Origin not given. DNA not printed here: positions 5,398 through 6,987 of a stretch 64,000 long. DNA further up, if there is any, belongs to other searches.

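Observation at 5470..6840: Single-gene low-GC insertion encoding a membrane-anchored helical protein of no recognisable family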

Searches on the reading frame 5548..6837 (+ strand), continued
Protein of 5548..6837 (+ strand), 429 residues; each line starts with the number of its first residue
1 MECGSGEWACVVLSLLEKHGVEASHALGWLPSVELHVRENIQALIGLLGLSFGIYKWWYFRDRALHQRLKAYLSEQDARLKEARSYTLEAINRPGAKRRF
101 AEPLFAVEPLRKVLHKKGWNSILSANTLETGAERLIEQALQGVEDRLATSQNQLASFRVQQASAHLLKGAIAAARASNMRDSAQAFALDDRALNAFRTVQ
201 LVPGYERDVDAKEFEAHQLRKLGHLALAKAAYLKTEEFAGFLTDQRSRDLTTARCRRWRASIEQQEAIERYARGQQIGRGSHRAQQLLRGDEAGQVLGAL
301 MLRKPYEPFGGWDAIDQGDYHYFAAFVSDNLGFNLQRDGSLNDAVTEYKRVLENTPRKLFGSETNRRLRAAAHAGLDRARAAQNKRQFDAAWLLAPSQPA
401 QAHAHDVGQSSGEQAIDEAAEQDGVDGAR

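Call 34: fold_search(model_id=the predicted structure, library=pdb)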
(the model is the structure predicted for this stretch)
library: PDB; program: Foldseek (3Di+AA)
matches with E <= 10: 793; with E <= 0.001: 0
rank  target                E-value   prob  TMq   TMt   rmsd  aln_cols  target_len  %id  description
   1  6b85_A                5.9e-03  1.00  0.31  0.55   9.0       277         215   14  Crystal structure of transmembrane protein TMHC4_R (released 2018-03-14)
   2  9qhc_B                1.1e-02  1.00  0.22  0.32   8.1       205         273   16  Crystal structure of 8-repeat CTPR protein with eliminated coordination sites (released 2025-10-22)
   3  3pe3_A                1.3e-02  1.00  0.25  0.16   6.2       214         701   12  Structure of human O-GlcNAc transferase and its complex with a peptide substrate (released 2011-01-19)
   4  8cm9_B                1.3e-02  1.00  0.24  0.16   6.5       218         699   12  Structure of human O-GlcNAc transferase in complex with UDP and tP11 (released 2023-10-04)
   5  7v6q_D                1.5e-02  1.00  0.36  0.67   4.7       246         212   12  Crystal structure of sNASP-ASF1A-H3.1-H4 complex (released 2021-12-29)
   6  7v1m_G                1.6e-02  1.00  0.35  0.71   4.4       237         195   12  Structural basis for the co-chaperone relationship of sNASP and ASF1b (released 2022-04-20)
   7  4g2v_A                1.7e-02  1.00  0.34  0.43  10.2       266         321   13  Structure complex of LGN binding with FRMPD1 (released 2013-01-23)
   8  3vty_D                2.0e-02  1.00  0.25  0.56  10.7       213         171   13  Crystal structure of MamA (released 2012-10-31)
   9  8chy                  2.0e-02  0.98  0.20  0.29  17.9       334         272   15  Crystal structure of an 8-repeat consensus TPR superhelix with Zinc. (released 2024-02-21)
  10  6swu_F                2.1e-02  1.00  0.26  0.36   8.0       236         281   16  Crystal structure of the TPR domain of KLC1 in complex with an engineered high-affinity cargo peptide. (released 2020-09-30)
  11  7v1l_B                2.4e-02  1.00  0.33  0.61  11.7       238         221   13  Structure of sNASP core in complex with H3 alpha3 helix peptide (released 2022-04-20)
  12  8fe7_A                2.4e-02  1.00  0.25  0.16   6.5       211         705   13  Crystal structure of human O-GlcNAc transferase (OGT) in complex with an exosite-binding peptide (SMG9) and UDP-GlcNAc (released 2023-08-09)
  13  7aie_A                2.7e-02  1.00  0.28  0.50   9.9       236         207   14  Crystal structure of a truncated form of the KLC1-TPR domain ([A1-B5] fragment) - Monoclinic crystal form (released 2021-10-06)
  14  7v6q_H                2.8e-02  1.00  0.35  0.69   4.7       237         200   13  Crystal structure of sNASP-ASF1A-H3.1-H4 complex (released 2021-12-29)
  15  11kc_A                2.8e-02  1.00  0.30  0.54   9.8       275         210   15  Cryo-EM determined structure of designed nanoparticle O43-TM (released 2026-04-08)
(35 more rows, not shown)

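Call 37: search_protein_families(library=pfam, proteins=[L018:638-1753:-, L018:1996-3147:+, L018:3144-3647:+, L018:3532-4704:-, L018:4995-5681:-, L018:7537-8016:+, L018:7941-8834:+, L018:8797-10437:-, L018:10581-11210:+, L018:12398-13165:-], max_evalue=0.001)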
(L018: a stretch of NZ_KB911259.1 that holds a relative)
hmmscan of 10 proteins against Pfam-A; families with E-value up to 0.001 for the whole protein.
L018:638-1753:- (371 aa): 3 families
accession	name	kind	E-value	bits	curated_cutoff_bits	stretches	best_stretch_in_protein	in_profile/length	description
PF01170.24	UPF0020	-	2.6e-42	145.2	22.3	1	160-344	1-176/197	RMKL-like, methyltransferase domain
PF22020.1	RlmL_1st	-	5.1e-16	58.8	27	1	8-62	1-54/55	RlmL ferredoxin-like domain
PF13847.12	Methyltransf_31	-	0.0001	22.4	27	0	245-285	30-66/145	Methyltransferase domain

L018:1996-3147:+ (383 aa): 0 families

L018:3144-3647:+ (167 aa): 0 families

L018:3532-4704:- (390 aa): 0 families

L018:4995-5681:- (228 aa): 0 families

L018:7537-8016:+ (159 aa): 0 families

L018:7941-8834:+ (297 aa): 0 families

L018:8797-10437:- (546 aa): 3 families
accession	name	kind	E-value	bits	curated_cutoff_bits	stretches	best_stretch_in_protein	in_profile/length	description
PF06418.20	CTP_synth_N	-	4.8e-121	403.6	26.1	1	7-268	1-264/265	CTP synthase N-terminus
PF00117.34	GATase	-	2e-37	129.2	22.8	1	305-537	2-189/190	Glutamine amidotransferase class-I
PF07722.19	Peptidase_C26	-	2.8e-08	34.2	20.5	1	451-520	156-219/219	Peptidase C26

L018:10581-11210:+ (209 aa): 0 families

L018:12398-13165:- (255 aa): 1 family
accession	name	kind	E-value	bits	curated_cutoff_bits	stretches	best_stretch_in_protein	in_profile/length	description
PF00121.24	TIM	-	9.6e-84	281.2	20.1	1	10-253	1-244/245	Triosephosphate isomerase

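Call 38: find_encoding_contigs(protein=P0018, flank=8000, max_places=2)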
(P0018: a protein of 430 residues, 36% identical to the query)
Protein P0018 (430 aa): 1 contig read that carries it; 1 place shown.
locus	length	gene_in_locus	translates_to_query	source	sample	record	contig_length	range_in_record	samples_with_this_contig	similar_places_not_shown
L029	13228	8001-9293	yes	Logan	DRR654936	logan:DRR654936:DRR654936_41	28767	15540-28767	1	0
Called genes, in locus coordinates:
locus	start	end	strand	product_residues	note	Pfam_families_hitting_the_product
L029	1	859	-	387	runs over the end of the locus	PF06745:ATPase, PF13481:AAA_25 (weak)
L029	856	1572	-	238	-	-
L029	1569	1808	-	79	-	-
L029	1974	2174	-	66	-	-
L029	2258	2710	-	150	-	-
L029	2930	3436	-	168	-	-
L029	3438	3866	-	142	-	PF18932:DUF5681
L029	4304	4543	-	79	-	-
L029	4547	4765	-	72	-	-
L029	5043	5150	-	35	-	-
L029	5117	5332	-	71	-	-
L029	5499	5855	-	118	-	-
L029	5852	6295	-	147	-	-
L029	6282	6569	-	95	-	-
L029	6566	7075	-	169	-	-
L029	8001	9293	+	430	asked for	-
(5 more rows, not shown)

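Call 40: list_cluster_members(proteins=[P0001, P0169, P0014, P0171])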
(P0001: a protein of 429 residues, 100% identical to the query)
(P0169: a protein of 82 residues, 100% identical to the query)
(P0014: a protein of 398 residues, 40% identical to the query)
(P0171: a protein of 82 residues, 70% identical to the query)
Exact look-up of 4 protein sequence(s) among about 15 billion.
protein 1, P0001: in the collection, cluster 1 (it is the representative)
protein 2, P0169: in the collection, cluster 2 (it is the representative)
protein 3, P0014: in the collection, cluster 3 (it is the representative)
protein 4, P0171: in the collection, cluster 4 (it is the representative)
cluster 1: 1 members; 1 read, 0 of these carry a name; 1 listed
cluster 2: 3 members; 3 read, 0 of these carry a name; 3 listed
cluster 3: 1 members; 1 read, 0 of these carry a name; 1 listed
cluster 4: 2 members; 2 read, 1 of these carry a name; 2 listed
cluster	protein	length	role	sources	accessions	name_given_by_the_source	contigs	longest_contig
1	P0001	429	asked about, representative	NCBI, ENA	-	-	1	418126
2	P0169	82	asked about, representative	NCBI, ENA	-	-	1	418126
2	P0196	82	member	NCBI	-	-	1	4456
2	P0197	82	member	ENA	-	-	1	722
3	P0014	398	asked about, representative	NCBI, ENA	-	-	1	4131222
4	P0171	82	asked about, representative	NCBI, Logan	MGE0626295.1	MAG: hypothetical protein AB7O43_00620 [Hyphomicrobiaceae bacterium]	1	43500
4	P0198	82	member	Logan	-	-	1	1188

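Call 48: search_dna_similar(query=window:5548-6837:+, collection=plasmids, mode=protein, max_evalue=0.001, max_rows=15)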
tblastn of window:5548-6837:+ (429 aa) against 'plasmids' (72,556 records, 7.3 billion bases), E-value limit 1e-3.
No match.

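Call 49: search_dna_similar(query=window:5548-6837:+, collection=phages, mode=protein, max_evalue=0.001, max_rows=15)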
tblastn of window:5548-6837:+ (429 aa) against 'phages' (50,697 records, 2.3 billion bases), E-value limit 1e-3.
No match.

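Call 50: find_related_loci(query=A1, collection=viral_contigs, flank=8000)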
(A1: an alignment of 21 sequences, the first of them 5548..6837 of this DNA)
Query A1 (429 aa) in viral_contigs; peptide patterns used: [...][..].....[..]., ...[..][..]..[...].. (x = any residue, [..] = any of these).
62 stretches matched a pattern, but none encodes a relative of the query by tblastn (E <= 1e-3).

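Call 75: search_protein_families(library=padloc, alignment_id=A6, max_evalue=0.00001)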
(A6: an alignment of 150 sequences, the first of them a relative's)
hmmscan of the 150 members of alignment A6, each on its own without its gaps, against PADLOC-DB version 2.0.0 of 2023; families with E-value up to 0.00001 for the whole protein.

A. member 1, L001:7491-7850:+ (119 aa): 0 families

B. families by the number of members that match (of 150 scanned): 21 families
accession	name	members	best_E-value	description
PDLC05002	PDC-S34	3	1.1e-95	-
PDLC05000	PDC-S34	3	1.4e-72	-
PDLC05001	PDC-S34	3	1.2e-68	-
PDLC04134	mad2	3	5.2e-18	mads_2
PDLC02707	PbeA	3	8.4e-14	PbeA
PDLC02704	PbeA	3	2.8e-10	PbeA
PDLC03659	mREase_IV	3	4.4e-09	Type IV methyl-directed restriction enzyme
PDLC03928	PsyrT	3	6e-07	-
PDLC04135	mad3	2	6.3e-102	mads_3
PDLC04140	mad8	2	4.8e-36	mads_8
PDLC00765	PycC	2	6.1e-08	Pycsar cyclase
PDLC02367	PycC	2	1.1e-06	-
PDLC00734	PycC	2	4.1e-06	Pycsar cyclase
PDLC04242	PDC-M01A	1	1.9e-07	-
PDLC03878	NsnB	1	3.1e-07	-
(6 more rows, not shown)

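Call 76: search_protein_families(library=pfam, alignment_id=A6, max_evalue=0.00001)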
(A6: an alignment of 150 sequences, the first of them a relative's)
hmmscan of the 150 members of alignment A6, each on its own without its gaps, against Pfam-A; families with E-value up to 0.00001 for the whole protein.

A. member 1, L001:7491-7850:+ (119 aa): 2 families
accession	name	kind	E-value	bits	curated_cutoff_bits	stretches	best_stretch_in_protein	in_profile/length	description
PF04480.18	DUF559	-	1.3e-30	105.9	20.6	1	9-115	4-108/109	Protein of unknown function (DUF559)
PF18741.7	MTES_1575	-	7.6e-08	32.8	38.2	1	24-115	3-96/96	REase_MTES_1575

B. families by the number of members that match (of 150 scanned): 140 families (the first 25 are shown)
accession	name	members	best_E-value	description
PF00892.27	EamA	4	5.6e-39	EamA-like transporter family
PF12344.14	UvrB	4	4.7e-21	Ultra-violet resistance protein B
PF02151.25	UVR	4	5.9e-11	UvrB/uvrC motif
PF13779.11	DUF4175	3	5.2e-262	Domain of unknown function (DUF4175)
PF00171.27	Aldedh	3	6.5e-173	Aldehyde dehydrogenase family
PF02784.22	Orn_Arg_deC_N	3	1.6e-63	Pyridoxal-dependent decarboxylase, pyridoxal binding domain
PF01546.33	Peptidase_M20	3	1.9e-45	Peptidase family M20/M25/M40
PF07690.21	MFS_1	3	4.2e-39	Major Facilitator Superfamily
PF00805.28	Pentapeptide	3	5.4e-35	Pentapeptide repeats (8 copies)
PF17757.6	UvrB_inter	3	1.1e-33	UvrB interaction domain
PF00278.28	Orn_DAP_Arg_deC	3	2.2e-25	Pyridoxal-dependent decarboxylase, C-terminal sheet domain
PF07687.19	M20_dimer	3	6e-23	Peptidase dimerisation domain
PF00271.37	Helicase_C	3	8.6e-20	Helicase conserved C-terminal domain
PF13599.13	Pentapeptide_4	3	2.1e-17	Pentapeptide repeat region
PF13576.12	Pentapeptide_3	3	6.9e-15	Pentapeptide repeats (9 copies)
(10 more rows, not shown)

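Call 77: search_protein_families(library=padloc, proteins=[L005:1719-4049:+, L005:80-1621:-, L005:4087-4875:-, L024:1543-3939:+, L007:8733-11207:-, L007:11271-13235:-, L020:8640-11651:-, L004:826-3582:-, L015:7684-9399:-, L002:4375-7098:+], max_evalue=0.00001)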
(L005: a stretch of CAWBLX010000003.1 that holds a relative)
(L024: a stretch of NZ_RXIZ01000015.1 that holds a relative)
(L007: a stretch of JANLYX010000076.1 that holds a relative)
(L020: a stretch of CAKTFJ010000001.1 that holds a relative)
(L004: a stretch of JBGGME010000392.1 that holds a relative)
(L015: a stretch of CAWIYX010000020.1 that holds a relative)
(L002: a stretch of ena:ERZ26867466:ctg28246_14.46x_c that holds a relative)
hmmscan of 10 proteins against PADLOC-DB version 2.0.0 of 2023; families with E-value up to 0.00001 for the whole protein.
L005:1719-4049:+ (776 aa): 0 families

L005:80-1621:- (513 aa): 0 families

L005:4087-4875:- (262 aa): 0 families

L024:1543-3939:+ (798 aa): 0 families

L007:8733-11207:- (824 aa): 0 families

L007:11271-13235:- (654 aa): 0 families

L020:8640-11651:- (1003 aa): 4 families
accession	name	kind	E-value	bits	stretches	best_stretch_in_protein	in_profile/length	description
PDLC04135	mad3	-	6.3e-102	339.9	2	662-980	4-368/374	mads_3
PDLC04140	mad8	-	4.8e-36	122.9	2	666-940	15-238/314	mads_8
PDLC04242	PDC-M01A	-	1.9e-07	27.7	0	870-934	400-465/566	-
PDLC03878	NsnB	-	3.1e-07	28.5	0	895-942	237-284/345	-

L004:826-3582:- (918 aa): 0 families

L015:7684-9399:- (571 aa): 0 families

L002:4375-7098:+ (907 aa): 0 families

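Call 92: search_protein_families(library=pfam, alignment_id=A3, max_evalue=0.01)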
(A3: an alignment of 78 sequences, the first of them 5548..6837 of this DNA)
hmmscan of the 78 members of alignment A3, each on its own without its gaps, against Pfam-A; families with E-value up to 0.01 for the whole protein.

A. member 1, window:5548-6837:+ (429 aa): 0 families

B. families by the number of members that match (of 78 scanned): 5 families
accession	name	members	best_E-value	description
PF07719.23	TPR_2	6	2.2e-05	Tetratricopeptide repeat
PF04781.17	DUF627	1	0.001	Protein of unknown function (DUF627)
PF13432.12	TPR_16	1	0.0047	Tetratricopeptide repeat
PF11336.14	DUF3138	1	0.0081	Protein of unknown function (DUF3138)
PF13428.12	TPR_14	1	0.0081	Tetratricopeptide repeat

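Call 95: find_encoding_contigs(protein=P0001, flank=6000, max_places=2)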
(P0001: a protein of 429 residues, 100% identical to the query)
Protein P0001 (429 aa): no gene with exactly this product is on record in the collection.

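Call 97: find_homologous_proteins(query=A3, max_evalue=0.00001)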
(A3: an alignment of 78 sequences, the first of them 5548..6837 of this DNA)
Query A3 (78 sequences) (429 aa, profile of the alignment): 22 proteins with E <= 0.00001 among 8000 candidates.
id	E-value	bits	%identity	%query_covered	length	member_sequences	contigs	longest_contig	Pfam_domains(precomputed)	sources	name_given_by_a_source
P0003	2.1e-156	539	46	100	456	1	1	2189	-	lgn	-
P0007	1.2e-155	537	44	100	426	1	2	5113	-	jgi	jgi:hypothetical protein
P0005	1.3e-154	533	47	97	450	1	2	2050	-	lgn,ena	-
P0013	8.8e-154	531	40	92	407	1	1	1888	-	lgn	-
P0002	1.3e-153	530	47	100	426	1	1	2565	-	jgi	-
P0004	1.9e-153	530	47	100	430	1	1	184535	-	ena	-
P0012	2.1e-153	530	45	86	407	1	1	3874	-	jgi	jgi:hypothetical protein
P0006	3.7e-149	516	48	100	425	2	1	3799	-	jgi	jgi:hypothetical protein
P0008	3.9e-148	512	47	99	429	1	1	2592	-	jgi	jgi:hypothetical protein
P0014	5.2e-147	508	40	92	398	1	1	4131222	-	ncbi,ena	-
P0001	1.9e-142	493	100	100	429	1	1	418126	-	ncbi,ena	-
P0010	5.3e-142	492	43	100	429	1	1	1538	-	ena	-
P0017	2.1e-141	490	37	92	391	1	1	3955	-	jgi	jgi:hypothetical protein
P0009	6.5e-141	488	50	90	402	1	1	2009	-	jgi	jgi:hypothetical protein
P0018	1.6e-139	484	36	99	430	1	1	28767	-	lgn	-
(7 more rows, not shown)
